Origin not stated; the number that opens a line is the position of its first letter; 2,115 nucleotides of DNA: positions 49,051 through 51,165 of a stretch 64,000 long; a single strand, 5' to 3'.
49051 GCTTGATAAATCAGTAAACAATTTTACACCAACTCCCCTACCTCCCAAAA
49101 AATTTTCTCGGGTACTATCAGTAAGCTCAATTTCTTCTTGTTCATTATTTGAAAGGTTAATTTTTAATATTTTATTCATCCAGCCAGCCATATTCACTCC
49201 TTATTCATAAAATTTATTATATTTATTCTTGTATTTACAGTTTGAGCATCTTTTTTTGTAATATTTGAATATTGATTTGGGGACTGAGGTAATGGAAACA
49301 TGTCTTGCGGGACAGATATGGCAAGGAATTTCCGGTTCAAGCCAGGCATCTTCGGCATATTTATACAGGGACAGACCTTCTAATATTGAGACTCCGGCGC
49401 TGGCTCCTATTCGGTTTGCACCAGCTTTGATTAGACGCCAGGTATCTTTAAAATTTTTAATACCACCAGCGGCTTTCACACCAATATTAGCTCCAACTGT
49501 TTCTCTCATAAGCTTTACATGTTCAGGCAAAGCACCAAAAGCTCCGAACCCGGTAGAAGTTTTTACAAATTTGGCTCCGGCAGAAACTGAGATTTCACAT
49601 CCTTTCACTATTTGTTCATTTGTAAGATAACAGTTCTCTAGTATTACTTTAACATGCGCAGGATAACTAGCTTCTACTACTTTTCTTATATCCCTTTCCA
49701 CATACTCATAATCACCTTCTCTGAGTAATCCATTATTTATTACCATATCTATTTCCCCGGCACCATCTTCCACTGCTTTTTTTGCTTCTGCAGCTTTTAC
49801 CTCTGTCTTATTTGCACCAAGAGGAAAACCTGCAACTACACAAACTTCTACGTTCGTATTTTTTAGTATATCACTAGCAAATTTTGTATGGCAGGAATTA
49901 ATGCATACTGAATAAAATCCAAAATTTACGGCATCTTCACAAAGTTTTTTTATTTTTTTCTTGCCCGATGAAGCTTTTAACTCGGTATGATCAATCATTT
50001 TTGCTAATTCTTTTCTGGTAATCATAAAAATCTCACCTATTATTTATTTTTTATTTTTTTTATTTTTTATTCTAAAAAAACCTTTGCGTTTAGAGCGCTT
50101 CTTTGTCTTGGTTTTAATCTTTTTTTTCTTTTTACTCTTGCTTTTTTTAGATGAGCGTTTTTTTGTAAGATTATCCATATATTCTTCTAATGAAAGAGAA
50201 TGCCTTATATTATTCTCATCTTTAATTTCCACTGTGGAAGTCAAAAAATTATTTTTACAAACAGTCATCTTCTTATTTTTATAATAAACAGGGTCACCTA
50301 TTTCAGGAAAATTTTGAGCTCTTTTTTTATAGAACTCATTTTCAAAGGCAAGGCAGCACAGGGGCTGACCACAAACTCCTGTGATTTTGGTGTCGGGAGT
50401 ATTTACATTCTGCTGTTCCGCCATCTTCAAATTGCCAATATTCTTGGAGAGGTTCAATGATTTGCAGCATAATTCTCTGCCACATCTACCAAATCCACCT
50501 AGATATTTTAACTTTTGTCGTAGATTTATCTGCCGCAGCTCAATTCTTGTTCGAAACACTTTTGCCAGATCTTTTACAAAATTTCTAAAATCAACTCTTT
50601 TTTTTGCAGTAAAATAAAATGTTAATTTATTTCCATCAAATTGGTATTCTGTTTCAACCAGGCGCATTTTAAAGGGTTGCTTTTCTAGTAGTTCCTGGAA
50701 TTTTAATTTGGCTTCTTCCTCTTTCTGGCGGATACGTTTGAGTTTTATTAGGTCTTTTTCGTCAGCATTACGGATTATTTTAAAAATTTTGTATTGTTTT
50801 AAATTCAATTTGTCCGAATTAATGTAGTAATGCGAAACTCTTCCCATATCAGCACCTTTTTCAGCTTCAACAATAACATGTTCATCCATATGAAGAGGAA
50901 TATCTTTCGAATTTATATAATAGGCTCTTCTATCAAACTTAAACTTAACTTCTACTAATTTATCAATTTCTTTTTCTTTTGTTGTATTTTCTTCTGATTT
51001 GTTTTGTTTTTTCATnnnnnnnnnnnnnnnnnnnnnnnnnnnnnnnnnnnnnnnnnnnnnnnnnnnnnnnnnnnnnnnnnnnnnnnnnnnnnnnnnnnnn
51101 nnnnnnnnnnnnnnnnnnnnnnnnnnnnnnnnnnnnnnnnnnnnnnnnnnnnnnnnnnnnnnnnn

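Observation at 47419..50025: deoC (with fused Cys-rich zinc-ribbon tail) immediately followed by tungsten-type aldehyde:ferredoxin oxidoreductase: a deoxyribose-to-acetate module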

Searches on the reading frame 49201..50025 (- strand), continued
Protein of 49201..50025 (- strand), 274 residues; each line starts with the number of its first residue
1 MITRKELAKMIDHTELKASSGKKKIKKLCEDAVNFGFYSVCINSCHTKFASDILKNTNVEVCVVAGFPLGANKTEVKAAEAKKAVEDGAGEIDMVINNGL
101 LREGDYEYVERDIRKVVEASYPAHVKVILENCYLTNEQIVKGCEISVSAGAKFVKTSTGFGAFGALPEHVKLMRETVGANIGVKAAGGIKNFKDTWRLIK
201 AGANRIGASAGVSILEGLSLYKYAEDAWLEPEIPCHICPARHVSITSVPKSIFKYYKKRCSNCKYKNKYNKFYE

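Call 64: fold_search(model_id=the predicted structure, library=pdb)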
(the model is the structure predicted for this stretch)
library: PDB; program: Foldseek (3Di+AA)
matches with E <= 10: 1906; with E <= 0.001: 1016
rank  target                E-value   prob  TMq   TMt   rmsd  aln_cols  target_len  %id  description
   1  3ngj_C                1.5e-29  1.00  0.78  0.97   0.7       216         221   54  Crystal structure of a putative deoxyribose-phosphate aldolase from Entamoeba histolytica (released 2010-07-21)
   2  3ngj_A                1.5e-29  1.00  0.78  0.98   0.7       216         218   54  Crystal structure of a putative deoxyribose-phosphate aldolase from Entamoeba histolytica (released 2010-07-21)
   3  3ngj_D                1.4e-28  1.00  0.78  0.96   0.7       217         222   54  Crystal structure of a putative deoxyribose-phosphate aldolase from Entamoeba histolytica (released 2010-07-21)
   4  6d33_E                3.3e-28  1.00  0.76  0.96   0.8       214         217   51  Crystal structure of BH1352 2-deoxyribose-5-phosphate from Bacillus halodurans (released 2019-10-16)
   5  6msw_A                4.4e-28  1.00  0.78  0.96   0.8       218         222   50  Crystal structure of BH1352 2-deoxyribose-5-phosphate from Bacillus halodurans, K184L mutant (released 2019-10-23)
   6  6d33_A                4.7e-28  1.00  0.77  0.94   0.8       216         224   51  Crystal structure of BH1352 2-deoxyribose-5-phosphate from Bacillus halodurans (released 2019-10-16)
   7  8qps_A                9.9e-28  1.00  0.76  0.95   0.7       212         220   52  Deoxyribose-5-phosphate aldolase (DERA) from Geobacillus sp. (released 2024-10-16)
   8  4xbs_A                1.1e-27  1.00  0.77  0.97   0.8       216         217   50  2-deoxyribose-5-phosphate aldolase mutant - E78K (released 2015-11-04)
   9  6msw_C                1.4e-27  1.00  0.76  0.96   0.8       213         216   51  Crystal structure of BH1352 2-deoxyribose-5-phosphate from Bacillus halodurans, K184L mutant (released 2019-10-23)
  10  6d33_B                1.8e-27  1.00  0.77  0.97   0.8       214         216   51  Crystal structure of BH1352 2-deoxyribose-5-phosphate from Bacillus halodurans (released 2019-10-16)
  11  5h91_A                2.0e-27  1.00  0.77  0.97   0.8       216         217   50  LbDERA mutant-T29L/F163Y (released 2016-12-28)
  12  6d33_C                2.1e-27  1.00  0.75  0.97   0.8       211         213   52  Crystal structure of BH1352 2-deoxyribose-5-phosphate from Bacillus halodurans (released 2019-10-16)
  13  6msw_B                2.2e-27  1.00  0.77  0.95   0.7       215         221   51  Crystal structure of BH1352 2-deoxyribose-5-phosphate from Bacillus halodurans, K184L mutant (released 2019-10-23)
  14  3r12_A                2.5e-27  1.00  0.77  0.82   0.7       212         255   52  Crystal structure of a Deoxyribose-phosphate aldolase (TM_1559) from THERMOTOGA MARITIMA at 1.75 A resolution (released 2011-04-20)
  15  6d33_F                2.5e-27  1.00  0.77  0.95   0.8       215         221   51  Crystal structure of BH1352 2-deoxyribose-5-phosphate from Bacillus halodurans (released 2019-10-16)
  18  6d33_D                6.4e-27  1.00  0.77  0.97   1.0       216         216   51  Crystal structure of BH1352 2-deoxyribose-5-phosphate from Bacillus halodurans (released 2019-10-16)
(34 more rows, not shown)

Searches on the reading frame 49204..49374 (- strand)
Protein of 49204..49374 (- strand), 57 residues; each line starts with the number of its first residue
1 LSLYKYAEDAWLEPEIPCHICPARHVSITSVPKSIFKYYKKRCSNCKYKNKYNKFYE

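Call 12: find_related_loci(query=A2, collection=genome_contigs, flank=6000)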
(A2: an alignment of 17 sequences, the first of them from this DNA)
Query A2 (57 aa) in genome_contigs; peptide patterns used: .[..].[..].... (x = any residue, [..] = any of these).
68 stretches matched a pattern; 57 encode a relative of the query (tblastn E <= 1e-3); 57 distinct loci.
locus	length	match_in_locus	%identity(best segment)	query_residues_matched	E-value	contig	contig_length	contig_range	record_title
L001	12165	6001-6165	67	3-57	5e-26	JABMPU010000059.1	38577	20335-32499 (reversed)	MAG: Armatimonadota bacterium isolate bin.262 k141_2110030, whole genome shotgun sequence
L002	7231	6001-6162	59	2-55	1e-25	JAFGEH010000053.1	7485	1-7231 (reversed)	MAG: Candidatus Cloacimonadota bacterium isolate Zod_Metabat.1219 k87_1562572, whole genome shotgun sequence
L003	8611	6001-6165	64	3-57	2e-25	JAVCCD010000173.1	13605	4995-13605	MAG: Candidatus Tenebribacter mawsonii isolate MAG_3300035698_1174 Ga0374944_065529, whole genome shotgun sequence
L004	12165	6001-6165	62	3-57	3e-25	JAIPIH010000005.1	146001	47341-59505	MAG: Candidatus Cloacimonadota bacterium isolate Tobar13.5m-G70 Tobar13-5m-C86, whole genome shotgun sequence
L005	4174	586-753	61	2-57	4e-25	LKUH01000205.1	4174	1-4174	MAG: Candidatus Cloacimonas sp. SDB scaffold-16610, whole genome shotgun sequence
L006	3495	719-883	60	3-57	1e-24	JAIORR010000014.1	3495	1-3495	MAG: Candidatus Cloacimonadota bacterium isolate SMBSF23 20074_Bin_4_contigs_1_c_000000003484, whole genome shotgun sequ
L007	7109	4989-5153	60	3-57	2e-24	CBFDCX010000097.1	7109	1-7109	MAG TPA_asm: uncultured bacterium isolate SRR26215684_binner13_Refined_72 genome assembly, contig: ERZ25073497.6706, who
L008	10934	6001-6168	63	2-57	3e-24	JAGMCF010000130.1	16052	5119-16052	MAG: Candidatus Cloacimonadota bacterium isolate RS_16_45 ZL425.bin.45.fa_130, whole genome shotgun sequence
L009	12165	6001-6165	62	3-57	4e-24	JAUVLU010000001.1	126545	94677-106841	MAG: Candidatus Cloacimonadota bacterium isolate CSMAG_514 CSMAG_514_k141_169859_length_126545_cov_116.8421, whole genom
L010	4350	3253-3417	58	3-57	4e-24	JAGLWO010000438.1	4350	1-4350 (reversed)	MAG: Candidatus Cloacimonadota bacterium isolate RS_12_26 ZL285.bin.26.fa_438, whole genome shotgun sequence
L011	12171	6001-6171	61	1-57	3e-24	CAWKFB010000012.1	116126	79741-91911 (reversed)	MAG: Candidatus Aminicenantes bacterium isolate MFD05942.bin.2.60 genome assembly, contig: contig_33059, whole genome sh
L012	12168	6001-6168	64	2-57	6e-24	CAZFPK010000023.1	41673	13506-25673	MAG TPA_asm: uncultured Candidatus Cloacimonadota bacterium isolate SRP077602_co5_585 genome assembly, contig: NODE_4486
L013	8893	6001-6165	58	3-57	7e-24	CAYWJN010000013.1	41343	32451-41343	MAG TPA_asm: uncultured Candidatus Cloacimonadota bacterium isolate binchicken_co65_20 genome assembly, contig: NODE_369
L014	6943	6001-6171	56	1-57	6e-24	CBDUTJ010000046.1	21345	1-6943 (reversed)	MAG TPA_asm: uncultured bacterium isolate SRR22302360_binner13_Refined_49 genome assembly, contig: ERZ25073602.572, whol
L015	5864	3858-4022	58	3-57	1e-23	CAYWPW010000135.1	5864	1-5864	MAG TPA_asm: uncultured Candidatus Cloacimonadota bacterium isolate binchicken_co47_198 genome assembly, contig: NODE_11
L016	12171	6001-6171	61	1-57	1e-23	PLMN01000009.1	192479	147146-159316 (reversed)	MAG: Candidatus Aminicenantes bacterium isolate fen_413 73.20120800_E2X.58_contig_415, whole genome shotgun sequence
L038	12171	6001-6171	54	1-57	2e-22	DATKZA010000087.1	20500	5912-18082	MAG TPA_asm: Patescibacteria group bacterium isolate SMAG_U14233 k141_4413631, whole genome shotgun sequence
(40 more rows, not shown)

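Call 13: search_protein_families(library=pfam, proteins=[window:49204-49374:-], max_evalue=10)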
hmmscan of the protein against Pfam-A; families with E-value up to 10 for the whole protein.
seq(57 aa): 1 family
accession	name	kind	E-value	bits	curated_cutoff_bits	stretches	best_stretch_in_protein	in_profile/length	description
PF20634.2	IFNGR1_transm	-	0.064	14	27.5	1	31-53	21-43/57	Interferon gamma receptor 1, transmembrane region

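Call 24: search_protein_representatives(alignment_id=A2)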
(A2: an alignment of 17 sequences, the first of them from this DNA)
Query: 17 sequences, 57 profile positions. Proteins with E-value up to 0.001 (for the whole library): 8; up to 1e-10: 3; up to 1e-30: 0. The best 8 are listed.
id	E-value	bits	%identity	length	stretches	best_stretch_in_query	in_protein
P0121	4.2e-26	106.9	-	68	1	5-57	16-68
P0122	1.0e-24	102.4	-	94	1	6-57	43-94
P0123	1.0e-11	60.8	-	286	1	9-57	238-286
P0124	5.3e-10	55.3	-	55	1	25-57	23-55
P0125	4.9e-09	52.2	-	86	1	8-50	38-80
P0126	9.2e-09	51.3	-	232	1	10-57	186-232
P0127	1.8e-07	47.2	-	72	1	7-49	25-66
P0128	1.7e-04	37.7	-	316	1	8-53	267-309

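Call 26: find_encoding_contigs(protein=P0123, flank=6000, max_places=4)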
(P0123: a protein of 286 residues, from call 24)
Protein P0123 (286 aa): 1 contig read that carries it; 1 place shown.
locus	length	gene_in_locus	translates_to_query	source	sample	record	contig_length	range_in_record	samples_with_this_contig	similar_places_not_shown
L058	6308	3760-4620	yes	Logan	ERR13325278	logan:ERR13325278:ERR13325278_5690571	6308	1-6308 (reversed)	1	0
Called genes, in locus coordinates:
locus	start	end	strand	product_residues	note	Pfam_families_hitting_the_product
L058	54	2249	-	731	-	-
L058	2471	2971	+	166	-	-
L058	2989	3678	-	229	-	-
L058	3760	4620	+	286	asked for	PF01791:DeoC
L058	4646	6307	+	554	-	?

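Call 27: find_encoding_contigs(protein=P0128, flank=6000, max_places=4)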
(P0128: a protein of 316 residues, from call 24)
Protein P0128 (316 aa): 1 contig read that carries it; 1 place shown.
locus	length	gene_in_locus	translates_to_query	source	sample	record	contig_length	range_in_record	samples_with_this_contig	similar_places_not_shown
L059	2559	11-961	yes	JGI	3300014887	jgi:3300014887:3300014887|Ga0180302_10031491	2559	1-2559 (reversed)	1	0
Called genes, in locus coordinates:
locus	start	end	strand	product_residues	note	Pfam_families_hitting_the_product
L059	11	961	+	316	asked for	PF01791:DeoC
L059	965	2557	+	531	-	?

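Call 67: search_protein_families(library=pfam, proteins=[L016:4900-5298:+, L038:8274-9608:+, L011:9587-10279:+, L016:1944-4424:-, L016:591-1937:-, L001:4224-5261:+], max_evalue=0.0001)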
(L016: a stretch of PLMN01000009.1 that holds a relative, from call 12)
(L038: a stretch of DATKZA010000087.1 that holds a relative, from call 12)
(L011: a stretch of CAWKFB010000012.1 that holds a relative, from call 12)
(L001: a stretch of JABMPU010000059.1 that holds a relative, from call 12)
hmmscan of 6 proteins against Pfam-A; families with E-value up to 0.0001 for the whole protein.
L016:4900-5298:+ (133 aa): 2 families
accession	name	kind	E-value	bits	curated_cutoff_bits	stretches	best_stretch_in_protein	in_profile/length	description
PF00383.29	dCMP_cyt_deam_1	-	1.6e-19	70.1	25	1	4-106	3-101/102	Cytidine and deoxycytidylate deaminase zinc-binding region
PF08211.18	dCMP_cyt_deam_2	-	5.2e-07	30.4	25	1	5-75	41-110/130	Cytidine and deoxycytidylate deaminase zinc-binding region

L038:8274-9608:+ (445 aa): 3 families
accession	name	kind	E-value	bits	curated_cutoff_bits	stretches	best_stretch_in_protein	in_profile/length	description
PF00591.27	Glycos_transf_3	-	4.8e-42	144.8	27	1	79-308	3-253/253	Glycosyl transferase family, a/b domain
PF07831.19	PYNP_C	-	5.8e-22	77.6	27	1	347-420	1-74/75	Pyrimidine nucleoside phosphorylase C-terminal domain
PF02885.22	Glycos_trans_3N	-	7.5e-22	77.3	26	1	7-68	2-63/63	Glycosyl transferase family, helical bundle domain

L011:9587-10279:+ (231 aa): 3 families
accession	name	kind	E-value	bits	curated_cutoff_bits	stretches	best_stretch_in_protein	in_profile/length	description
PF00702.32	Hydrolase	-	8.5e-23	82.2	26.4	1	5-196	1-191/191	haloacid dehalogenase-like hydrolase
PF13419.12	HAD_2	-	8.7e-21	75.3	23.8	1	10-201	3-177/178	Haloacid dehalogenase-like hydrolase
PF13242.12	Hydrolase_like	-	1.8e-11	44.2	22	1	157-225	3-75/75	HAD-hyrolase-like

L016:1944-4424:- (827 aa): 12 families
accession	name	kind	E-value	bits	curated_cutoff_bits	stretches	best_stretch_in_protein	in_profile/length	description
PF07992.20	Pyr_redox_2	-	6.7e-17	62.3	26.1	1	123-359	3-240/291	Pyridine nucleotide-disulphide oxidoreductase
PF14691.11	Fer4_20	-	1.3e-14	54.3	25.8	1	7-105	12-109/113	Dihydroprymidine dehydrogenase domain II, 4Fe-4S cluster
PF13450.12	NAD_binding_8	-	2.1e-11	44.3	21.9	1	125-164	1-40/68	NAD(P)-binding Rossmann-like domain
PF13738.12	Pyr_redox_3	-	1.5e-09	38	30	0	206-275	127-195/305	Pyridine nucleotide-disulphide oxidoreductase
PF01593.30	Amino_oxidase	-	2e-07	31.1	19.8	0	131-161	2-32/443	Flavin containing amine oxidoreductase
PF00070.33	Pyr_redox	-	1e-06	29.6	22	0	122-155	1-34/82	Pyridine nucleotide-disulphide oxidoreductase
PF14697.11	Fer4_21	-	3.3e-06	27.6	35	1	762-812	3-58/59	4Fe-4S dicluster domain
PF12838.12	Fer4_7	-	6.8e-06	26.9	27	1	767-810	2-52/52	4Fe-4S dicluster domain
PF01180.27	DHO_dh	-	2e-05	24.4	27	1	540-725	110-289/291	Dihydroorotate dehydrogenase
PF01266.30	DAO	-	4e-05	23.7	27.9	0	123-157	2-37/353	FAD dependent oxidoreductase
PF13187.11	Fer4_9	-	4.9e-05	23.7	27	1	767-810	2-51/52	4Fe-4S dicluster domain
PF13241.12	NAD_binding_7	-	6.4e-05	23.9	22.1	0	243-277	6-40/104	Putative NAD(P)-binding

L016:591-1937:- (449 aa): 2 families
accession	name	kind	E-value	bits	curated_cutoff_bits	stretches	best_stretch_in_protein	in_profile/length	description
PF01979.26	Amidohydro_1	-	1.1e-48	166.8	25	1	64-418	2-344/345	Amidohydrolase family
PF07969.17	Amidohydro_3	-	9.2e-10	39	29.7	0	57-82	3-28/472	Amidohydrolase family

L001:4224-5261:+ (346 aa): 2 families
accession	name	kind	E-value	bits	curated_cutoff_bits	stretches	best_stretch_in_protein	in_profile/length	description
PF04055.27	Radical_SAM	-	5.1e-17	63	29.5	1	106-271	2-163/166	Radical SAM superfamily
PF21016.3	RlmN_N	-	4.8e-12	45.9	24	1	5-58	3-56/60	Ribosomal RNA large subunit methyltransferase N-terminal domain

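Call 77: find_homologous_proteins(query=A6, max_evalue=0.001)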
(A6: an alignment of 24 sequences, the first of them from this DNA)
Query A6 (24 sequences) (53 aa, profile of the alignment): 4 proteins with E <= 0.001 among 23 candidates.
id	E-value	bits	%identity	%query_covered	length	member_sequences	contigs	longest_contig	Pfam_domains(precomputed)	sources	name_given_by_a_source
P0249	9.7e-22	94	36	77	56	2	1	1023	-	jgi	-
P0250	4.3e-21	92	39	75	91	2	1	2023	-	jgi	jgi:hypothetical protein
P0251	1.8e-20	90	33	77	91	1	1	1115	-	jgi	jgi:hypothetical protein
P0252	1.4e-17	81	60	100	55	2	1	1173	-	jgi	jgi:hypothetical protein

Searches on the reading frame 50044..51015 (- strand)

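Call 3: search_protein_families(library=pfam, proteins=[window:50044-51015:-], max_evalue=0.01)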
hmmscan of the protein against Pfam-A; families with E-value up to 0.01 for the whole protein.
window:50044-51015:- (323 aa): 2 families
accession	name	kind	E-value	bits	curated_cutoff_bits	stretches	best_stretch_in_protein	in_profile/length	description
PF04468.17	PSP1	-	1.7e-29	102.4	27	1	79-163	2-86/86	PSP1 C-terminal conserved region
PF11012.13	DUF2850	-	0.008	16.9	22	0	117-138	30-51/79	Protein of unknown function (DUF2850)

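Call 4: search_protein_families(library=ncbifam, proteins=[window:50044-51015:-], max_evalue=0.01)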
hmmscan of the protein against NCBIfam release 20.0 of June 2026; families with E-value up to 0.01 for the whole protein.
window:50044-51015:- (323 aa): 1 family
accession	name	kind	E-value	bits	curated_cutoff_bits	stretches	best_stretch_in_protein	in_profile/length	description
NF041131.1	RicT_YaaT_fam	subfamily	1.1e-64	217.9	70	1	46-257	2-212/213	regulatory iron-sulfur-containing complex subunit RicT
